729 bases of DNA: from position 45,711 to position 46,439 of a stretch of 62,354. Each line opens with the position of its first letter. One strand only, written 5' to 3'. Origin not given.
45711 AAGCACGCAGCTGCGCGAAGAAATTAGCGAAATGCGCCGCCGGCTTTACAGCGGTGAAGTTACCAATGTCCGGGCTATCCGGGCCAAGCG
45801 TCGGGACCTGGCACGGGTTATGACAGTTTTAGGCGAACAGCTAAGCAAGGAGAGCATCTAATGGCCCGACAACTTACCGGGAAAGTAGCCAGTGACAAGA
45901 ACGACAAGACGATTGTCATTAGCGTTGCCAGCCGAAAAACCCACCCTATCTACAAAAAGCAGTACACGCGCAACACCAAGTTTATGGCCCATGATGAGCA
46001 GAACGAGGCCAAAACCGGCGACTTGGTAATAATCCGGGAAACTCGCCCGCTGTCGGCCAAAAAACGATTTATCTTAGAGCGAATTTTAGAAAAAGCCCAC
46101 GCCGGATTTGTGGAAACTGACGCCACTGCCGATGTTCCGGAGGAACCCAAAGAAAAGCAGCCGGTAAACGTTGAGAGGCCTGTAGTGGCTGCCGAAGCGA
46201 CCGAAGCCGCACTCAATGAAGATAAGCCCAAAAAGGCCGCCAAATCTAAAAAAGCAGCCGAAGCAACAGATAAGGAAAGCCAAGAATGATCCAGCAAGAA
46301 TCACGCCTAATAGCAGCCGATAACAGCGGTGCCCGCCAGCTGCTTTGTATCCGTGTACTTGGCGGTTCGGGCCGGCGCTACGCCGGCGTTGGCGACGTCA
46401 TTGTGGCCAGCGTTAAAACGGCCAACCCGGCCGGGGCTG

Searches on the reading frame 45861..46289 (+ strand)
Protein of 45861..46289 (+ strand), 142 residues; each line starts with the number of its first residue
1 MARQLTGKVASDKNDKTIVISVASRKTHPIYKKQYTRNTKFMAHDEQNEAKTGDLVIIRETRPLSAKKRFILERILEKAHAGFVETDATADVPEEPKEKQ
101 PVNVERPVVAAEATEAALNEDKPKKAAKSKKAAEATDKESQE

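Call 60: search_protein_families(library=pfam, proteins=[window:45861-46289:+], max_evalue=0.01)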
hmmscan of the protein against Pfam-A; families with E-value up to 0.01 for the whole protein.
window:45861-46289:+ (142 aa): 1 family
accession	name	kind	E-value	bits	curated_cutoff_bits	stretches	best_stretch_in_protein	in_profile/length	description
PF00366.26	Ribosomal_S17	-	9.2e-27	93.4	25.9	1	7-72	1-66/68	Ribosomal protein S17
